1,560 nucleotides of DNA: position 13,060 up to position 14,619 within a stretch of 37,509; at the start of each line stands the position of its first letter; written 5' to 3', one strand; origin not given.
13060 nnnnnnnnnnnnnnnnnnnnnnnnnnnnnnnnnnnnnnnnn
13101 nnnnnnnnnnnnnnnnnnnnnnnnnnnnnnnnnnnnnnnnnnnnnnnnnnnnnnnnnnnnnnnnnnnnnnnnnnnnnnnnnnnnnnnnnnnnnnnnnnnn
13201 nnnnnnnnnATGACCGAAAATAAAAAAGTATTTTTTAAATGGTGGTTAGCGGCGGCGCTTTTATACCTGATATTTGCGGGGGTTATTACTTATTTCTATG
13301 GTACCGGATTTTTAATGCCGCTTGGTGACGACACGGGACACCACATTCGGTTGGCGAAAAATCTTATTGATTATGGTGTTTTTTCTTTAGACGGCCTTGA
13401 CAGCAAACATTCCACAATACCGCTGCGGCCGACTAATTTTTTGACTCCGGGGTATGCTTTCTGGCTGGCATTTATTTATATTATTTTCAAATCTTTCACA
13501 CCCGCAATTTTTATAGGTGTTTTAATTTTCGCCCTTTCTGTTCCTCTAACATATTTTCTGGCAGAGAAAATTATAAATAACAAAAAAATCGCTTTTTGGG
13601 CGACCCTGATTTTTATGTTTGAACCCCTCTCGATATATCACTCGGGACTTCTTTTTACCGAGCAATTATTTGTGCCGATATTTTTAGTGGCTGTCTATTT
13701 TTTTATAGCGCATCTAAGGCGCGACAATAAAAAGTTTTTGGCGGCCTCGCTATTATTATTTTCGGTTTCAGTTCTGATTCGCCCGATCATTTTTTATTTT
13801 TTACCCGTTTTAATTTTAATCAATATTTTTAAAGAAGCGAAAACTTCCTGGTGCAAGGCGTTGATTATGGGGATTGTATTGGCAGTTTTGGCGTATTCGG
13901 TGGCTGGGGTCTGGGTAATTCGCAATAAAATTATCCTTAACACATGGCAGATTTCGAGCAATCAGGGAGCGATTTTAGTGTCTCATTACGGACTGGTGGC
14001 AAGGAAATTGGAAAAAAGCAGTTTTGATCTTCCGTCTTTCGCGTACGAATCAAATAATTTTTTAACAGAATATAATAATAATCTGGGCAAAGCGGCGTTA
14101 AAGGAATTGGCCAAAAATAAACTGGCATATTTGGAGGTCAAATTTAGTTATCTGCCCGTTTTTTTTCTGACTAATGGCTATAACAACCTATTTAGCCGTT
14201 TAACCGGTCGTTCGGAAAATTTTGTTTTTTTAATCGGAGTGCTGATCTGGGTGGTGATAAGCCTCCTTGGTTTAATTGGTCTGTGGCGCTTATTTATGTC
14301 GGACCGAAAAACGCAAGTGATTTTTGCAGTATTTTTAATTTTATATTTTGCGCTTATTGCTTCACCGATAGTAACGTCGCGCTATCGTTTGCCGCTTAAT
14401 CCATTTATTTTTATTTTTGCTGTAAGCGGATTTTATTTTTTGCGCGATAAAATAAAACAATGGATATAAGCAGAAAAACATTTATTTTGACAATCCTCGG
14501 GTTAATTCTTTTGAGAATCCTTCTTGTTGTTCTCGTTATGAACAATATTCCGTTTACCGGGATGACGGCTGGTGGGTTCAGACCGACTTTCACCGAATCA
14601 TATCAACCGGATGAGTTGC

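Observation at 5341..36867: GT-C-centred glycosylation super-locus with no recognisable Wzx/Wzy-polymerase/initiating-PGT logic, next to a surface-layer-like protein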

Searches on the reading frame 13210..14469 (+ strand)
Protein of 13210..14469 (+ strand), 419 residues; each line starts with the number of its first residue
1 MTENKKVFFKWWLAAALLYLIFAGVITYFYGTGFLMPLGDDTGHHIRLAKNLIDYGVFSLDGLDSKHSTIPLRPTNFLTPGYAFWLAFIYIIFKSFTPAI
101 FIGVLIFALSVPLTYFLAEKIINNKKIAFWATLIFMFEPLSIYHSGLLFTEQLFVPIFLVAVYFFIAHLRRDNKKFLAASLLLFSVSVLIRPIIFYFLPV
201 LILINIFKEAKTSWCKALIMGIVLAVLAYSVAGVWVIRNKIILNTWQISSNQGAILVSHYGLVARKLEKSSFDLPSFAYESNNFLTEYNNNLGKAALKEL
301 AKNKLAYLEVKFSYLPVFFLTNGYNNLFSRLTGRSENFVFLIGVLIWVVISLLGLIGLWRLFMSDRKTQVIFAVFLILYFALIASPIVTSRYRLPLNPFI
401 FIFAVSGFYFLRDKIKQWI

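Call 4: search_protein_families(library=pfam, proteins=[window:13210-14469:+], max_evalue=0.01)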
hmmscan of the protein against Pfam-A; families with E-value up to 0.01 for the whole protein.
window:13210-14469:+ (419 aa): 3 families
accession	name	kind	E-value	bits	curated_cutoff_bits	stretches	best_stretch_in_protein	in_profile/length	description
PF09852.15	DUF2079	-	7.8e-08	32.3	28.2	1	84-264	48-216/459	Predicted membrane protein (DUF2079)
PF13231.12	PMT_2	-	3.1e-05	24.7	26.1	1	80-231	4-156/160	Dolichyl-phosphate-mannose-protein mannosyltransferase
PF02366.24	PMT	-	0.0018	18.3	22.7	1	105-222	91-213/245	Dolichyl-phosphate-mannose-protein mannosyltransferase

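Call 13: find_encoding_contigs(protein=window:13210-14469:+, flank=10000, max_places=5)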
Protein window:13210-14469:+ (419 aa): 22 contigs read that carry it; 5 places shown.
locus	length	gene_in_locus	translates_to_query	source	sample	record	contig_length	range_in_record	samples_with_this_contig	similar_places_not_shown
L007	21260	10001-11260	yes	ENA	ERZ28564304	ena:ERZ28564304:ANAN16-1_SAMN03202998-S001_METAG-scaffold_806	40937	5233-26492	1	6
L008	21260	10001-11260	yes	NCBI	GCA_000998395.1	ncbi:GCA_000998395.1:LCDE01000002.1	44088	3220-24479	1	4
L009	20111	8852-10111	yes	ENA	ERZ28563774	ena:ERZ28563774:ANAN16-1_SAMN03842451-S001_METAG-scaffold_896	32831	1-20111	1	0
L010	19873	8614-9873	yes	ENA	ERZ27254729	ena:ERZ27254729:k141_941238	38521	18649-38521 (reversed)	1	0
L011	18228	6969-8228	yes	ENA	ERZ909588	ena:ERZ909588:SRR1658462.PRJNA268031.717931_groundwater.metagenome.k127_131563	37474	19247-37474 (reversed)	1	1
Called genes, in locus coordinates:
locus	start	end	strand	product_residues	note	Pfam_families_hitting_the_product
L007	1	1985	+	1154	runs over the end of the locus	PF01471:PG_binding_1 (weak)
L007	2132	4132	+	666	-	PF04932:Wzy_C, PF13431:TPR_17 (faint)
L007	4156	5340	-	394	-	PF13439:Glyco_transf_4, PF13579:Glyco_trans_4_4 (weak), PF00534:Glycos_transf_1, PF13692:Glyco_trans_1_4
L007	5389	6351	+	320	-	PF00534:Glycos_transf_1, PF13692:Glyco_trans_1_4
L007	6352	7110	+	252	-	PF01522:Polysacc_deac_1, PF10096:DUF2334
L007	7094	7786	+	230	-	PF01209:Ubie_methyltran (weak), PF01728:FtsJ (weak), PF13489:Methyltransf_23 (weak), PF13847:Methyltransf_31, PF08241:Methyltransf_11, PF08242:Methyltransf_12, PF13649:Methyltransf_25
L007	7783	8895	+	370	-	PF13439:Glyco_transf_4 (weak), PF13579:Glyco_trans_4_4 (weak), PF00534:Glycos_transf_1, PF13692:Glyco_trans_1_4, PF13524:Glyco_trans_1_2, PF20706:GT4-conflict (weak)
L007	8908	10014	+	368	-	PF13439:Glyco_transf_4, PF13579:Glyco_trans_4_4, PF00534:Glycos_transf_1, PF13692:Glyco_trans_1_4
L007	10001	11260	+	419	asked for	PF09852:DUF2079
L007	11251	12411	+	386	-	-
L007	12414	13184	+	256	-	PF00535:Glycos_transf_2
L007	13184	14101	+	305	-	PF13489:Methyltransf_23, PF13847:Methyltransf_31 (weak), PF08241:Methyltransf_11 (weak), PF08242:Methyltransf_12 (weak), PF13649:Methyltransf_25 (weak)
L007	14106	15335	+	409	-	PF08421:Methyltransf_13, PF13489:Methyltransf_23, PF08241:Methyltransf_11 (faint), PF08242:Methyltransf_12 (weak), PF08484:Methyltransf_14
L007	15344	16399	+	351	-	PF01073:3Beta_HSD, PF01370:Epimerase, PF02719:Polysacc_synt_2, PF04321:RmlD_sub_bind, PF07993:NAD_binding_4, PF16363:GDP_Man_Dehyd, PF13460:NAD_binding_10 (faint)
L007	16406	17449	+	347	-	PF01073:3Beta_HSD, PF01370:Epimerase, PF02719:Polysacc_synt_2 (faint), PF04321:RmlD_sub_bind, PF05368:NmrA (weak), PF07993:NAD_binding_4 (faint), PF16363:GDP_Man_Dehyd, PF13460:NAD_binding_10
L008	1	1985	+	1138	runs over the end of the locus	PF01471:PG_binding_1 (weak)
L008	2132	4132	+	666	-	PF04932:Wzy_C, PF13431:TPR_17 (faint)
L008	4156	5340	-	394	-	PF13439:Glyco_transf_4, PF13579:Glyco_trans_4_4 (weak), PF00534:Glycos_transf_1, PF13692:Glyco_trans_1_4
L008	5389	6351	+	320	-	PF00534:Glycos_transf_1, PF13692:Glyco_trans_1_4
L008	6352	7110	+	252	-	PF01522:Polysacc_deac_1, PF10096:DUF2334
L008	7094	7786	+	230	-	PF01209:Ubie_methyltran (weak), PF01728:FtsJ (weak), PF13489:Methyltransf_23 (weak), PF13847:Methyltransf_31, PF08241:Methyltransf_11, PF08242:Methyltransf_12, PF13649:Methyltransf_25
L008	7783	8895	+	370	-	PF13439:Glyco_transf_4 (weak), PF13579:Glyco_trans_4_4 (weak), PF00534:Glycos_transf_1, PF13692:Glyco_trans_1_4, PF13524:Glyco_trans_1_2, PF20706:GT4-conflict (weak)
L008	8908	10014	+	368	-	PF13439:Glyco_transf_4, PF13579:Glyco_trans_4_4, PF00534:Glycos_transf_1, PF13692:Glyco_trans_1_4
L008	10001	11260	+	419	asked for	PF09852:DUF2079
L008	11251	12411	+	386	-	-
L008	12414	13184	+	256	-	PF00535:Glycos_transf_2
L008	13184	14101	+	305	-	PF13489:Methyltransf_23, PF13847:Methyltransf_31 (weak), PF08241:Methyltransf_11 (weak), PF08242:Methyltransf_12 (weak), PF13649:Methyltransf_25 (weak)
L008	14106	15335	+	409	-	PF08421:Methyltransf_13, PF13489:Methyltransf_23, PF08241:Methyltransf_11 (faint), PF08242:Methyltransf_12 (weak), PF08484:Methyltransf_14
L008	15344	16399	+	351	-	PF01073:3Beta_HSD, PF01370:Epimerase, PF02719:Polysacc_synt_2, PF04321:RmlD_sub_bind, PF07993:NAD_binding_4, PF16363:GDP_Man_Dehyd, PF13460:NAD_binding_10 (faint)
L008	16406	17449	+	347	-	PF01073:3Beta_HSD, PF01370:Epimerase, PF02719:Polysacc_synt_2 (faint), PF04321:RmlD_sub_bind, PF05368:NmrA (weak), PF07993:NAD_binding_4 (faint), PF16363:GDP_Man_Dehyd, PF13460:NAD_binding_10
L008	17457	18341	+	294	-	PF01370:Epimerase, PF02719:Polysacc_synt_2, PF04321:RmlD_sub_bind, PF16363:GDP_Man_Dehyd, PF07993:NAD_binding_4 (faint)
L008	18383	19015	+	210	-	-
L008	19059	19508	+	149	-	PF05523:FdtA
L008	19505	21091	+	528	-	PF13231:PMT_2 (weak)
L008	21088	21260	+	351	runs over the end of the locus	PF00534:Glycos_transf_1, PF13692:Glyco_trans_1_4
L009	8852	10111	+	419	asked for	PF09852:DUF2079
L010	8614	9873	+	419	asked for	PF09852:DUF2079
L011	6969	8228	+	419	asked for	PF09852:DUF2079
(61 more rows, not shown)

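Call 21: search_protein_families(library=ncbifam, proteins=[window:13210-14469:+, L008:11251-12411:+], max_evalue=0.01)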
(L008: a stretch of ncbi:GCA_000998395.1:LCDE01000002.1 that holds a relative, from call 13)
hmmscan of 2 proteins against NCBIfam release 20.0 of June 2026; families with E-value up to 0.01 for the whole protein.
window:13210-14469:+ (419 aa): 0 families

L008:11251-12411:+ (386 aa): 0 families

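Call 25: find_homologous_proteins(query=L008:11251-12411:+, max_evalue=0.00001)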
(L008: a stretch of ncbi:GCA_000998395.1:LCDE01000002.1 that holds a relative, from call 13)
Query L008:11251-12411:+ (386 aa): 57 proteins with E <= 0.00001 among 8000 candidates.
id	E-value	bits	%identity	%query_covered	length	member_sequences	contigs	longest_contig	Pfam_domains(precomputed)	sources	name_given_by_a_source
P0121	2.9e-243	825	100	100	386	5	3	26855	-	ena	-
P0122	4.0e-208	710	84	100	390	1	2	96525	-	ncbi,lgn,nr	ncbi:MAG: hypothetical protein HYW79_02285 [Parcubacteria group bacterium]|nr:hypothetical protein [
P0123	1.0e-201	688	81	100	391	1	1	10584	-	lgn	-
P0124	1.5e-190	652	77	100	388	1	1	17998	-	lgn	-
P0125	1.6e-185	635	76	100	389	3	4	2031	-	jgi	-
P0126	2.2e-174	599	73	100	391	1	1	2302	-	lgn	-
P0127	7.6e-172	590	71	99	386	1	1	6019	-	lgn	-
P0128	8.4e-172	590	71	100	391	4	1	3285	-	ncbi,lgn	-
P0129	4.3e-163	561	68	98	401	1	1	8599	-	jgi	-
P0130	6.5e-159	548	67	100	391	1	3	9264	-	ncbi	-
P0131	1.8e-157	543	66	99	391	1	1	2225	-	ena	-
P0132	5.7e-155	535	68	100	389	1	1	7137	-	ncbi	-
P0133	9.2e-153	527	65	100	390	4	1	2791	-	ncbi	-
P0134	1.5e-147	510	63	100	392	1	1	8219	-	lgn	-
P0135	2.1e-146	506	60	100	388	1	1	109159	-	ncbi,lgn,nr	ncbi:MAG: hypothetical protein Q7K16_04635 [Candidatus Azambacteria bacterium]|nr:hypothetical prote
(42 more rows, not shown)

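Call 31: find_encoding_contigs(protein=P0122, flank=10000, max_places=1)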
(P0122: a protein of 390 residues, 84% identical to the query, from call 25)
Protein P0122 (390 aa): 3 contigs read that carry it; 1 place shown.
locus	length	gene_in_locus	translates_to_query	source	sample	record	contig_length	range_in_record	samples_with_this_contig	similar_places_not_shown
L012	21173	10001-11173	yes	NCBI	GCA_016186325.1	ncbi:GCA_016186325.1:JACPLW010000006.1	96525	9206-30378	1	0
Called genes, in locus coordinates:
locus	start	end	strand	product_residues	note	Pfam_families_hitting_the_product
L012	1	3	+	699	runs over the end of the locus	-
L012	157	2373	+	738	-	PF04932:Wzy_C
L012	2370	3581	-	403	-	PF13439:Glyco_transf_4, PF20706:GT4-conflict (weak), PF00534:Glycos_transf_1, PF13692:Glyco_trans_1_4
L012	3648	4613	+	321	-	PF13439:Glyco_transf_4 (weak), PF00534:Glycos_transf_1, PF13692:Glyco_trans_1_4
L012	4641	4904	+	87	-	PF01541:GIY-YIG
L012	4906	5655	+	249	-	PF01522:Polysacc_deac_1 (weak), PF10096:DUF2334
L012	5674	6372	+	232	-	PF01209:Ubie_methyltran, PF13489:Methyltransf_23, PF13847:Methyltransf_31, PF08241:Methyltransf_11, PF08242:Methyltransf_12, PF13649:Methyltransf_25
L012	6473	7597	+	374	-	PF13579:Glyco_trans_4_4 (weak), PF13439:Glyco_transf_4 (weak), PF20706:GT4-conflict (weak), PF00534:Glycos_transf_1, PF13692:Glyco_trans_1_4, PF13524:Glyco_trans_1_2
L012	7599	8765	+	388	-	PF13439:Glyco_transf_4, PF13579:Glyco_trans_4_4, PF00534:Glycos_transf_1, PF13692:Glyco_trans_1_4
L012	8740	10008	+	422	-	PF13231:PMT_2 (weak)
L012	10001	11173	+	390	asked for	-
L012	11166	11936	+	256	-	PF00535:Glycos_transf_2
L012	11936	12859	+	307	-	PF13489:Methyltransf_23, PF07021:MetW, PF13649:Methyltransf_25 (faint), PF13847:Methyltransf_31 (weak), PF08241:Methyltransf_11 (weak), PF08242:Methyltransf_12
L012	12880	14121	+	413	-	PF08421:Methyltransf_13, PF13489:Methyltransf_23, PF08241:Methyltransf_11 (weak), PF08242:Methyltransf_12 (weak), PF08484:Methyltransf_14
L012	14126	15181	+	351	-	PF01073:3Beta_HSD, PF01370:Epimerase, PF02719:Polysacc_synt_2, PF04321:RmlD_sub_bind, PF07993:NAD_binding_4, PF16363:GDP_Man_Dehyd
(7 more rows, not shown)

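Call 32: find_encoding_contigs(protein=P0135, flank=10000, max_places=1)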
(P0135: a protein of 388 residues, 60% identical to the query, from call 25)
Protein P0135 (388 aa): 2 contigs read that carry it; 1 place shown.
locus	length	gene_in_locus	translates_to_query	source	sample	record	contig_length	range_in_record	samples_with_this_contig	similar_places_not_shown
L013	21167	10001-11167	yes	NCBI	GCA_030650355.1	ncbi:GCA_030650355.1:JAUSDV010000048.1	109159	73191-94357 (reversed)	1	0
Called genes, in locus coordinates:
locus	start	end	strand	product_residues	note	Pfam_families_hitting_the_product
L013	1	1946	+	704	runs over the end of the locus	PF04932:Wzy_C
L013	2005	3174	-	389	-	PF13439:Glyco_transf_4, PF13579:Glyco_trans_4_4, PF20706:GT4-conflict (weak), PF00534:Glycos_transf_1, PF13692:Glyco_trans_1_4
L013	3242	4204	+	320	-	PF13439:Glyco_transf_4 (weak), PF13692:Glyco_trans_1_4, PF00534:Glycos_transf_1, PF13524:Glyco_trans_1_2 (weak)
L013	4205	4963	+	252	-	PF01522:Polysacc_deac_1 (weak), PF10096:DUF2334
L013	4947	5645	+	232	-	PF01209:Ubie_methyltran, PF13489:Methyltransf_23, PF13847:Methyltransf_31, PF08241:Methyltransf_11, PF08242:Methyltransf_12, PF13649:Methyltransf_25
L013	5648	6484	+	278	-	PF13579:Glyco_trans_4_4 (weak)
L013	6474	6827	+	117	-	PF00534:Glycos_transf_1, PF13524:Glyco_trans_1_2, PF13692:Glyco_trans_1_4, PF20706:GT4-conflict (faint)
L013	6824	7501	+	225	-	PF00483:NTP_transferase, PF12804:NTP_transf_3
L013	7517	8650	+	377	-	PF13439:Glyco_transf_4, PF13579:Glyco_trans_4_4, PF00534:Glycos_transf_1, PF13692:Glyco_trans_1_4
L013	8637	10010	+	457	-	PF13231:PMT_2 (weak)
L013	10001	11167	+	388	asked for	-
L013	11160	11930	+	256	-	PF00535:Glycos_transf_2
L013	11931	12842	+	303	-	PF13489:Methyltransf_23, PF07021:MetW (weak), PF13847:Methyltransf_31 (weak), PF08241:Methyltransf_11 (weak), PF08242:Methyltransf_12 (weak)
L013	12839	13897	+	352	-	PF01073:3Beta_HSD, PF01370:Epimerase, PF02719:Polysacc_synt_2, PF04321:RmlD_sub_bind, PF07993:NAD_binding_4, PF16363:GDP_Man_Dehyd, PF13460:NAD_binding_10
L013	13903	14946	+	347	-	PF01073:3Beta_HSD, PF01370:Epimerase, PF02719:Polysacc_synt_2 (faint), PF04321:RmlD_sub_bind, PF05368:NmrA (weak), PF07993:NAD_binding_4 (faint), PF16363:GDP_Man_Dehyd, PF13460:NAD_binding_10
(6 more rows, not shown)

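Call 39: predict_structure(alignment_id=A2)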
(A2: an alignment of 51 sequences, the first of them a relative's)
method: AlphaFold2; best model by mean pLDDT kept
length: 386 residues; sequences in the alignment: 51
mean_pLDDT: 89.1   pTM: 0.90
mean pLDDT of the five models: 89.1, 89.0, 88.6, 86.9, 86.2
residues with pLDDT >= 90: 249; 70-90: 103; 50-70: 31; < 50: 3
segments of 3 or more residues with pLDDT < 50: 278-280
pLDDT, mean of each block of 10 residues (from residue 1): 93 97 92 78 69 88 89 88 91 88 95 98 97 97 89 84 88 97 97 95 98 91 97 97 97 92 76 54 66 82 89 96 97 97 91 70 96 97 80
secondary structure, 60 per line:
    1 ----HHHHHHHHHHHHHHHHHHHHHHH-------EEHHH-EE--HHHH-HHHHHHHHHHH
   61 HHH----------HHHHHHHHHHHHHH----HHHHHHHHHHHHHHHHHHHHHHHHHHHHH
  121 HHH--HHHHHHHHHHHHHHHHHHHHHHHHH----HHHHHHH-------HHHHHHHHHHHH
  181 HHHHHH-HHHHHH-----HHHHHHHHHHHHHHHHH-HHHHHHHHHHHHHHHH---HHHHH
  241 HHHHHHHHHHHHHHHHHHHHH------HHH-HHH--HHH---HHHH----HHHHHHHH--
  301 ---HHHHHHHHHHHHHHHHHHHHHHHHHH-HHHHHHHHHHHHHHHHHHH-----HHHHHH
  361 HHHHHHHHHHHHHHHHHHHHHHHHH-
elements in order: H5-27 H45-48 H50-63 H74-87 H92-123 H126-150 H155-161 H169-186 H188-193 H199-215 H217-232 H236-261 H283-286 H291-298 H304-329 H331-349 H355-385

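Call 42: fold_search(model_id=the predicted structure, library=pdb)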
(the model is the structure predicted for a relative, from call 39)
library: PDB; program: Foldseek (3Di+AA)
matches with E <= 10: 171; with E <= 0.001: 0
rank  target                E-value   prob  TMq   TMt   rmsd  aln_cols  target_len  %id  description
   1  3wak                  1.8e-03  1.00  0.53  0.26  10.4       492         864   12  Crystal structure of the Archaeoglobus fulgidus oligosaccharyltransferase (O29867_ARCFU) in the apo form (released 2013-10-30)
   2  7e9s_A                2.3e-03  1.00  0.49  0.24  12.8       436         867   12  Archaeal oligosaccharyltransferase AglB from Archaeoglobus fulgidus in complex with an inhibitory peptide and a dolich (released 2021-09-08)
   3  5gmy_A                3.0e-03  1.00  0.49  0.25  13.2       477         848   12  Crystal structure of the Archaeoglobus fulgidus oligosaccharyltransferase (O29867_ARCFU) tethered with an acceptor pep (released 2017-02-01)
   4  3waj                  3.4e-03  1.00  0.52  0.27  13.2       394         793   15  Crystal structure of the Archaeoglobus fulgidus oligosaccharyltransferase (O29867_ARCFU) complex with Zn and sulfate (released 2013-10-30)
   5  7oci_F                4.9e-03  1.00  0.51  0.33  10.7       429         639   12  Cryo-EM structure of yeast Ost6p containing oligosaccharyltransferase complex (released 2022-02-16)
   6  3rce_A                6.9e-03  1.00  0.55  0.34  10.9       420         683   14  Bacterial oligosaccharyltransferase PglB (released 2011-06-15)
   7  9s6r_A                9.6e-03  1.00  0.52  0.52   8.3       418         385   13  Ternary cryo-EM structure of yeast ALG3 with Dol25-PP-GlcNAc2Man5, Dol25-P-Man, and Fab (released 2026-03-18)
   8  8age_A                1.0e-02  1.00  0.47  0.30  11.3       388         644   12  Structure of yeast oligosaccharylransferase complex with acceptor peptide bound (released 2022-12-07)
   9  9dlh                  1.3e-02  1.00  0.49  0.34   7.2       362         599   14  donor substrate analog-bound AftB (released 2025-06-25)
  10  6ezn_F                2.1e-02  1.00  0.50  0.33  13.3       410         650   13  Cryo-EM structure of the yeast oligosaccharyltransferase (OST) complex (released 2018-01-17)
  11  8agb_A                2.2e-02  1.00  0.48  0.31  10.5       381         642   12  Structure of yeast oligosaccharylransferase complex with lipid-linked oligosaccharide bound (released 2022-12-07)
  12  9dlf_C                2.4e-02  1.00  0.45  0.31   9.3       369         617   12  Arabinosyltransferase AftB in complex with Fab_B3 (released 2025-06-25)
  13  9i5k_A                2.8e-02  1.00  0.51  0.42   8.5       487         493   12  Structure of the Chaetomium thermophilum Pmt4 homodimer (C2 symmetry) (released 2025-12-24)
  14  9n9j_I                3.5e-02  1.00  0.54  0.32  16.8       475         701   14  Structure of a GRP94 folding intermediate engaged with a CCDC134- and FKBP11-bound secretory translocon (released 2025-11-19)
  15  8b6l_I                4.7e-02  1.00  0.53  0.32  14.5       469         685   10  Subtomogram average of the human Sec61-TRAP-OSTA-translocon (released 2022-12-07)
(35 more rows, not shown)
